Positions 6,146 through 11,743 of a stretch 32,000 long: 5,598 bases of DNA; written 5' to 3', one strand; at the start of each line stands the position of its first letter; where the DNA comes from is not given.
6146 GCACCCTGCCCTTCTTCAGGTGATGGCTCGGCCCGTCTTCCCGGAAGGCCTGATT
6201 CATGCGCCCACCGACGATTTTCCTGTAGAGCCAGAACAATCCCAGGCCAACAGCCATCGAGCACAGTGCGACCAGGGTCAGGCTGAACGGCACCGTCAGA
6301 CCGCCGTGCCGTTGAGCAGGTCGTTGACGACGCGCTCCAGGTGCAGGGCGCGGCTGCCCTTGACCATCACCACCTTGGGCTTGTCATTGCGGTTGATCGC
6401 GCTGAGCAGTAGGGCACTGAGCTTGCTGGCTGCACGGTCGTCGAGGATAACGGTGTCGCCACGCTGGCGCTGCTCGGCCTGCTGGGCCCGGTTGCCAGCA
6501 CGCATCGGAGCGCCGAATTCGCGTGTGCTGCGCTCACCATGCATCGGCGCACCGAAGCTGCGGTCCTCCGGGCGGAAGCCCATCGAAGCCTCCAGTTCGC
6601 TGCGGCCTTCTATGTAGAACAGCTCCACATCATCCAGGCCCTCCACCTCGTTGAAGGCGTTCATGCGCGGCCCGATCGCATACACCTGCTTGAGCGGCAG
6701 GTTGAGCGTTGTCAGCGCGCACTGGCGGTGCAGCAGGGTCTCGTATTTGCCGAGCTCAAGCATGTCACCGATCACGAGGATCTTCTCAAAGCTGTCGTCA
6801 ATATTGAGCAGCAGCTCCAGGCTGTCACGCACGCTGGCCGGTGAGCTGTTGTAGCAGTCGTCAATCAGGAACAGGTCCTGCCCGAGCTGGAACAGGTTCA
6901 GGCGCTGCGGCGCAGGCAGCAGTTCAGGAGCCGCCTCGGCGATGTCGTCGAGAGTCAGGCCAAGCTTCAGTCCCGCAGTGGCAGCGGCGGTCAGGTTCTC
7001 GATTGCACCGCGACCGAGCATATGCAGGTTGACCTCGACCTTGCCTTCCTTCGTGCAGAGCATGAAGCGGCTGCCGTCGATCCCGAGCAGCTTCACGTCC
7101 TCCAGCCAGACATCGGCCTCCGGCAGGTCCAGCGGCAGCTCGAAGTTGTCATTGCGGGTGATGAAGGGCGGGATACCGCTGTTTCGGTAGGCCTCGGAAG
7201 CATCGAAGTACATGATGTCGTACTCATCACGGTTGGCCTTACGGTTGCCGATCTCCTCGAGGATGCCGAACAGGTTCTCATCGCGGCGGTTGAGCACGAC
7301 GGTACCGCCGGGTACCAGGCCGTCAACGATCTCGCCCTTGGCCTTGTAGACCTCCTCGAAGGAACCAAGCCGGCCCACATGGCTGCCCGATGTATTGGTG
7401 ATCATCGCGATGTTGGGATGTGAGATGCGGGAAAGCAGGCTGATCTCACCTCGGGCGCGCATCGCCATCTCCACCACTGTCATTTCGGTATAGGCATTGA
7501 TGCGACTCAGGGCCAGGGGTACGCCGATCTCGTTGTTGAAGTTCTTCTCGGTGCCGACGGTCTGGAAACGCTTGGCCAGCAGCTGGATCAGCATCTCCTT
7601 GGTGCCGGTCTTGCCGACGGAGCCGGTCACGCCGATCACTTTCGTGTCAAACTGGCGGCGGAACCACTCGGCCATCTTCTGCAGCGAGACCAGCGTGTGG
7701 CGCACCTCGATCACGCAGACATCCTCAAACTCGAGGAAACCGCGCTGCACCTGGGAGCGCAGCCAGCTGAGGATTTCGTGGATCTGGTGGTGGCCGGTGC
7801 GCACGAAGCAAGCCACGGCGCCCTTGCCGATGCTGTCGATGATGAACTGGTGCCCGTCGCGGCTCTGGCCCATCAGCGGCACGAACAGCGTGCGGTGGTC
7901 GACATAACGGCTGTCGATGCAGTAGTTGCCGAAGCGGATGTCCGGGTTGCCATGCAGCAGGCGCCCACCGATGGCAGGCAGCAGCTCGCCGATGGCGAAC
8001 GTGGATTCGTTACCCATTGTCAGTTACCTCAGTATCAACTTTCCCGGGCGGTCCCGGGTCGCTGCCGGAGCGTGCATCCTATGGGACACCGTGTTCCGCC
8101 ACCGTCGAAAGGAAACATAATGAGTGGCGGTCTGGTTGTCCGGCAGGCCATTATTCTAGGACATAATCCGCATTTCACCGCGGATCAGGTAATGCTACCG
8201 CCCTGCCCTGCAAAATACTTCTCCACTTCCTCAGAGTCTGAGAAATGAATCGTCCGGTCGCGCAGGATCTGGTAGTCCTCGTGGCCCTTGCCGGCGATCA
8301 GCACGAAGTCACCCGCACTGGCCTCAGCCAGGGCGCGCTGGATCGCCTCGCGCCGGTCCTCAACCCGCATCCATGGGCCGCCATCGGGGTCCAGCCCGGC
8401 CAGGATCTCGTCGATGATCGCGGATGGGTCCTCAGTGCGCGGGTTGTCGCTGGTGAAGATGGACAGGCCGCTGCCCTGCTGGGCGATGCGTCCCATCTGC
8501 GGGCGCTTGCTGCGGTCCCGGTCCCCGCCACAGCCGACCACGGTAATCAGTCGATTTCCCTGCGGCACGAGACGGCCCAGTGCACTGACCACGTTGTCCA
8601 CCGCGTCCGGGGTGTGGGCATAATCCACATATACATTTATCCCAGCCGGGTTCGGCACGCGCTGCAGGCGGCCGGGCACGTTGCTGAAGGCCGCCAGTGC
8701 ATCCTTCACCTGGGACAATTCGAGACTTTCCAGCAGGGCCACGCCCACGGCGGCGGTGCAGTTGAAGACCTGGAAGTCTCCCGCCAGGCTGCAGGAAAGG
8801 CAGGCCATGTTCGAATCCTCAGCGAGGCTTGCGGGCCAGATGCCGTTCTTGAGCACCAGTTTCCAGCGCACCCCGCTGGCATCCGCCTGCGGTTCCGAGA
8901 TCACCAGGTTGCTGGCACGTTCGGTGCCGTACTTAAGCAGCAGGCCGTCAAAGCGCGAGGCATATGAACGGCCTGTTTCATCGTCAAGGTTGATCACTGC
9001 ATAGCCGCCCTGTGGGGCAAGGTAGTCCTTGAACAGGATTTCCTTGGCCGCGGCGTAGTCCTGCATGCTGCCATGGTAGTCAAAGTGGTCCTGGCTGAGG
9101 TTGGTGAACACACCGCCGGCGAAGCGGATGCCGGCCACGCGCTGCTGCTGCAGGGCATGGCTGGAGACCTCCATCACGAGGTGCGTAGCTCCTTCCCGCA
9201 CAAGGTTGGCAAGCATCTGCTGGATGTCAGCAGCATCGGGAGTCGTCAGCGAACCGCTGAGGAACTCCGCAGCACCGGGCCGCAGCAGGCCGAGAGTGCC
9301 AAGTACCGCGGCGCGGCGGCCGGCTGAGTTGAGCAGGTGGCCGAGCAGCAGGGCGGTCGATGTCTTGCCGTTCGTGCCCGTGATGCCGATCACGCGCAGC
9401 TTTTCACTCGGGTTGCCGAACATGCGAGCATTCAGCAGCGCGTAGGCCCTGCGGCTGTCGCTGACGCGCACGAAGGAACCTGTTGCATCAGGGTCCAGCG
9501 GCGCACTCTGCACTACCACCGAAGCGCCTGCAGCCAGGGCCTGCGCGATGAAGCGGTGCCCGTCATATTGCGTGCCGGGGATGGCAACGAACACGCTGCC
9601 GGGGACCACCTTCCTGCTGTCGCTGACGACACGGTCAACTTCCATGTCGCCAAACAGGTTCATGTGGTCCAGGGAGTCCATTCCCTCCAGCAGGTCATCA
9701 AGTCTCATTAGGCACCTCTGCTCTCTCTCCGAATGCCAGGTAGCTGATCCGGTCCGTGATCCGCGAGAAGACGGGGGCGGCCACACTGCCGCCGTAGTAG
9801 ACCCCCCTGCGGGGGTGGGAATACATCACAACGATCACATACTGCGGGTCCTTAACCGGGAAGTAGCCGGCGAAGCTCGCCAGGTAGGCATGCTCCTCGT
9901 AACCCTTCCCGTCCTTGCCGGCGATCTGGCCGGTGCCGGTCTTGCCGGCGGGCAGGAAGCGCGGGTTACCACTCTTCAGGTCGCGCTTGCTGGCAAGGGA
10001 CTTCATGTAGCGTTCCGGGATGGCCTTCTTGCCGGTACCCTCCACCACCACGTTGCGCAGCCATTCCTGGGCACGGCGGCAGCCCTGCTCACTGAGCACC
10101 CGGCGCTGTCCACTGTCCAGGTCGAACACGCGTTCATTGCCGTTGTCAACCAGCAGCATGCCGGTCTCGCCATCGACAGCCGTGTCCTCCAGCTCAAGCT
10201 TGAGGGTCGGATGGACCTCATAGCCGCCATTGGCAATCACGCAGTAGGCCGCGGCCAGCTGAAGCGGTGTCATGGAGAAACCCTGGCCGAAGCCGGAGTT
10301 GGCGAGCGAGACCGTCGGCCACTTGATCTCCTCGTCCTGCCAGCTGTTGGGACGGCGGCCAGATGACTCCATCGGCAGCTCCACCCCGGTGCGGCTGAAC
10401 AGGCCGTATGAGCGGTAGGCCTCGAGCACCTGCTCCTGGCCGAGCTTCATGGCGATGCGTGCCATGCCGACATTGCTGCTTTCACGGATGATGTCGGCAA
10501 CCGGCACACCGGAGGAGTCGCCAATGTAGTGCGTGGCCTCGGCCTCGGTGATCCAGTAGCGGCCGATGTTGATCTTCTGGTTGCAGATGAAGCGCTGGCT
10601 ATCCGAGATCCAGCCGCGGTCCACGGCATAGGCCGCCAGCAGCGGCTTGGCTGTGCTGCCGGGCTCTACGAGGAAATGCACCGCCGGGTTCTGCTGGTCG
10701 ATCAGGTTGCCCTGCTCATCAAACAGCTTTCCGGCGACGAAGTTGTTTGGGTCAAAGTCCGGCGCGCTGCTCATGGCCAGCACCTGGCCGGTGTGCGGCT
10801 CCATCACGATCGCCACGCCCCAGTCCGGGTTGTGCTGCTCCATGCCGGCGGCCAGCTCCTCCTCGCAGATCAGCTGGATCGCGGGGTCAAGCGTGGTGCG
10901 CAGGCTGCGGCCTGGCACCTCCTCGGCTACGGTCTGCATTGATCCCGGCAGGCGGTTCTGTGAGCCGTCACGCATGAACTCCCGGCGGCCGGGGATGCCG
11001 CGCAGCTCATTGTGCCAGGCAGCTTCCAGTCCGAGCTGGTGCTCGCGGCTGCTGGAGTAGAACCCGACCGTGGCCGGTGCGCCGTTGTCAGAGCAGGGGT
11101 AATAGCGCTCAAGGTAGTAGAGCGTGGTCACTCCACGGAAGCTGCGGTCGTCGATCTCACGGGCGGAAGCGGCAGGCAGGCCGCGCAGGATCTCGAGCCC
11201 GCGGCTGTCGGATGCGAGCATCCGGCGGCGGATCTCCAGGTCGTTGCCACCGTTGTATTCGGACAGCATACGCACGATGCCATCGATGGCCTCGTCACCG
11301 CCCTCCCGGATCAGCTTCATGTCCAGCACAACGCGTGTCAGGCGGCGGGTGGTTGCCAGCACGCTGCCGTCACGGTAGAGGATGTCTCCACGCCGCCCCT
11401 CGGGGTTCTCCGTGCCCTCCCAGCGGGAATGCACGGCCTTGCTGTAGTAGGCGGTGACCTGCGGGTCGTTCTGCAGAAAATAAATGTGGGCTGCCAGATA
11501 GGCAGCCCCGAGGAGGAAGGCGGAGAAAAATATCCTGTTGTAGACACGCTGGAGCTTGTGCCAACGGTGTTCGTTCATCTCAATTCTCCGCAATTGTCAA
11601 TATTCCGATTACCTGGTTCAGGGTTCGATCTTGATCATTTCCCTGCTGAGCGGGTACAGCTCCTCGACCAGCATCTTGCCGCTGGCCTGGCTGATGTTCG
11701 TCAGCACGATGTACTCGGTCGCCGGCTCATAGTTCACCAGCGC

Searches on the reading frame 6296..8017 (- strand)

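Call 10: search_protein_families(library=ncbifam, proteins=[window:6296-8017:-])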
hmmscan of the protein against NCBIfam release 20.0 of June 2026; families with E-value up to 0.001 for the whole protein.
window:6296-8017:- (573 aa): 18 families
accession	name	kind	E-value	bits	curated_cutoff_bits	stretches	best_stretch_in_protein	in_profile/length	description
TIGR01143.1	murF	subfamily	3.8e-97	325.9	288.6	2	34-259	1-208/418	UDP-N-acetylmuramoyl-tripeptide--D-alanyl-D-alanine ligase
NF008896.0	PRK11929.1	equivalog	1.2e-86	291.5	1023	1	27-455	525-906/965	bifunctional UDP-N-acetylmuramoyl-L-alanyl-D-glutamate--2,6-diaminopimelate ligase MurE/UDP-N-acetylmuramoyl-tripeptide--D-alanyl-D-alanine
NF008041.0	PRK10773.1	equivalog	1.1e-60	205.7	551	2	25-263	20-238/453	UDP-N-acetylmuramoyl-tripeptide--D-alanyl-D-alanine ligase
NF008897.0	PRK11930.1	equivalog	3.7e-55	187.3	804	1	7-459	3-408/822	bifunctional UDP-N-acetylmuramoyl-tripeptide:D-alanyl-D-alanine ligase/alanine racemase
NF010693.0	PRK14093.1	equivalog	9.2e-53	179.6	544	2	6-259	6-241/479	UDP-N-acetylmuramoylalanyl-D-glutamyl-2,6-diaminopimelate--D-alanyl-D-alanine ligase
NF001126.0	PRK00139.1-4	equivalog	5.9e-21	74.6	373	2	15-166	9-148/486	UDP-N-acetylmuramoyl-L-alanyl-D-glutamate--2,6-diaminopimelate ligase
NF053645.1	pMurC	equivalog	1.1e-18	67.3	560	1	108-416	87-398/492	pseudomurein biosynthesis peptide ligase pMurC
NF001123.0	PRK00139.1-1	equivalog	1.6e-18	66.6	586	2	22-148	13-130/493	UDP-N-acetylmuramoyl-L-alanyl-D-glutamate--2,6-diaminopimelate ligase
NF001124.0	PRK00139.1-2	equivalog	2.7e-17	62.7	476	1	27-407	26-375/500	UDP-N-acetylmuramoyl-L-alanyl-D-glutamate--2,6-diaminopimelate ligase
TIGR01085.1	murE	subfamily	4.7e-17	62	257.3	2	34-152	9-112/472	UDP-N-acetylmuramyl-tripeptide synthetase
TIGR01082.1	murC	equivalog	2e-11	43.7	335.1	1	125-270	100-242/449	UDP-N-acetylmuramate--L-alanine ligase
TIGR01087.1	murD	equivalog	3.2e-11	43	211.95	1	119-403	97-338/441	UDP-N-acetylmuramoyl-L-alanine--D-glutamate ligase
NF053646.1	pMurD1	equivalog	2.3e-09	36.4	610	1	104-366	88-312/465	pseudomurein biosynthesis peptide ligase pMurD1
TIGR02068.2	cya_phycin_syn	equivalog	4e-08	31.7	850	1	200-407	564-755/862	cyanophycin synthetase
NF053648.1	pMurE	equivalog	1.2e-07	30.8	600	1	124-387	97-333/464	pseudomurein biosynthesis peptide ligase pMurE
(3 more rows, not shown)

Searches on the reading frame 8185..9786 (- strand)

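Call 10: search_protein_families(library=ncbifam, proteins=[window:8185-9786:-])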
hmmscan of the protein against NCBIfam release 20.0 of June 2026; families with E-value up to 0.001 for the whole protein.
window:8185-9786:- (533 aa): 29 families (the best 25 are shown)
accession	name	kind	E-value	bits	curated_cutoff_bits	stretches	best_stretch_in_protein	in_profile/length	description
NF001126.0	PRK00139.1-4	equivalog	1.9e-152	508.2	373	1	27-526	1-483/486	UDP-N-acetylmuramoyl-L-alanyl-D-glutamate--2,6-diaminopimelate ligase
NF008896.0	PRK11929.1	equivalog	8.8e-148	493.8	1023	1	50-525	29-498/965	bifunctional UDP-N-acetylmuramoyl-L-alanyl-D-glutamate--2,6-diaminopimelate ligase MurE/UDP-N-acetylmuramoyl-tripeptide--D-alanyl-D-alanine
TIGR01085.1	murE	subfamily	3.3e-146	487.9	257.3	1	47-525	1-471/472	UDP-N-acetylmuramyl-tripeptide synthetase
NF001124.0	PRK00139.1-2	equivalog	1.4e-144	482.5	476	1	40-526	18-493/500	UDP-N-acetylmuramoyl-L-alanyl-D-glutamate--2,6-diaminopimelate ligase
NF001123.0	PRK00139.1-1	equivalog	1e-119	400.4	586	1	46-525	16-489/493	UDP-N-acetylmuramoyl-L-alanyl-D-glutamate--2,6-diaminopimelate ligase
NF010628.0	PRK14022.1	equivalog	2.3e-94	316.8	536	1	29-526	13-481/483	UDP-N-acetylmuramoyl-L-alanyl-D-glutamate--L-lysine ligase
NF001130.0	PRK00139.2-4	equivalog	2.1e-66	224.7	715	2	331-516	318-501/516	UDP-N-acetylmuramoyl-L-alanyl-D-glutamate--2,6-diaminopimelate ligase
NF001129.0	PRK00139.2-3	equivalog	1.3e-49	169.1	762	1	47-522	38-512/517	UDP-N-acetylmuramoyl-L-alanyl-D-glutamate--2,6-diaminopimelate ligase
NF001127.0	PRK00139.2-1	equivalog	2.4e-48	165.1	997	2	49-248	30-231/520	UDP-N-acetylmuramoyl-L-alanyl-D-glutamate--2,6-diaminopimelate ligase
NF001131.0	PRK00139.2-5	equivalog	1.7e-44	152.5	1000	2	43-254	29-235/483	UDP-N-acetylmuramoyl-L-alanyl-D-glutamate--2,6-diaminopimelate ligase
TIGR01143.1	murF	subfamily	7.3e-35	120.7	288.6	2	56-157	2-101/418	UDP-N-acetylmuramoyl-tripeptide--D-alanyl-D-alanine ligase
TIGR02068.2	cya_phycin_syn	equivalog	6.9e-32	110.4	850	1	126-499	475-848/862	cyanophycin synthetase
TIGR01087.1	murD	equivalog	4.1e-31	108.5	211.95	2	194-498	145-416/441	UDP-N-acetylmuramoyl-L-alanine--D-glutamate ligase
NF010623.0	PRK14016.1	subfamily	7.5e-31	107.1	877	1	122-499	471-850/871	cyanophycin synthetase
TIGR01082.1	murC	equivalog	2.9e-28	99.2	335.1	2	224-415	170-350/449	UDP-N-acetylmuramate--L-alanine ligase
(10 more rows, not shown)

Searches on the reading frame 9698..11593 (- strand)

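Call 10: search_protein_families(library=ncbifam, proteins=[window:9698-11593:-])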
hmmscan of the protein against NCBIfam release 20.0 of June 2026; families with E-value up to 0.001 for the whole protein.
window:9698-11593:- (631 aa): 18 families
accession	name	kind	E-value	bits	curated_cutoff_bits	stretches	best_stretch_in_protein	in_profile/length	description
TIGR02214.1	spoVD_pbp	equivalog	1.2e-77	261.7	688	1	49-620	30-559/636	stage V sporulation protein D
TIGR03423.1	pbp2_mrdA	equivalog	1.5e-62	212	455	1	22-616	6-590/593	penicillin-binding protein 2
NF053573.1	PBP2_PenA_Neis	exception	1.4e-45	155.9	1105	2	46-458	53-443/572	peptidoglycan D,D-transpeptidase PBP2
NF011685.0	PRK15105.1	subfamily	1.5e-42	145.9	737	2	67-477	70-457/588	peptidoglycan glycosyltransferase FtsI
NF038271.1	strep_PBP2X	exception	2.1e-34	118.8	1050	1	185-472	213-487/750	penicillin-binding protein PBP2X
NF051842.1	PBP4_5_Efaec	equivalog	2.2e-23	82.5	700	1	187-469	293-565/668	penicillin-binding protein PBP4(5)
TIGR02074.1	PBP_1a_fam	subfamily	8.9e-23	80.9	508.75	1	228-612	223-528/535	PBP1A family penicillin-binding protein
NF008061.0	PRK10795.1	equivalog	7.5e-18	64.4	962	1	185-500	207-516/634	peptidoglycan DD-transpeptidase MrdA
NF038278.1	strep_PBP2B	exception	1.4e-13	50.2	975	1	241-593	325-654/678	penicillin-binding protein PBP2B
NF033378.1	MECD_PBP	exception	4.5e-13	48.4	1450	1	256-468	345-561/678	PBP2a family beta-lactam-resistant peptidoglycan transpeptidase MecD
NF000237.1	MECA_PBP2A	equivalog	8.1e-12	44.2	750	1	228-463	321-548/668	PBP2a family beta-lactam-resistant peptidoglycan transpeptidase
NF000408.1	MECA2_pure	exception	3.2e-11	42.1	1525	1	227-462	320-547/668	PBP2a family beta-lactam-resistant peptidoglycan transpeptidase MecA2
NF000410.1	MECA1_pure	exception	8.7e-11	40.7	1480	1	254-462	338-545/666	PBP2a family beta-lactam-resistant peptidoglycan transpeptidase MecA1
NF000409.1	MECA_pure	exception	3.3e-10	39.1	1490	1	253-464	339-549/668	PBP2a family beta-lactam-resistant peptidoglycan transpeptidase MecA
NF000406.1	MECB_PBP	exception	6e-10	38.1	1450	1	256-464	342-554/674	PBP2a family beta-lactam-resistant peptidoglycan transpeptidase MecB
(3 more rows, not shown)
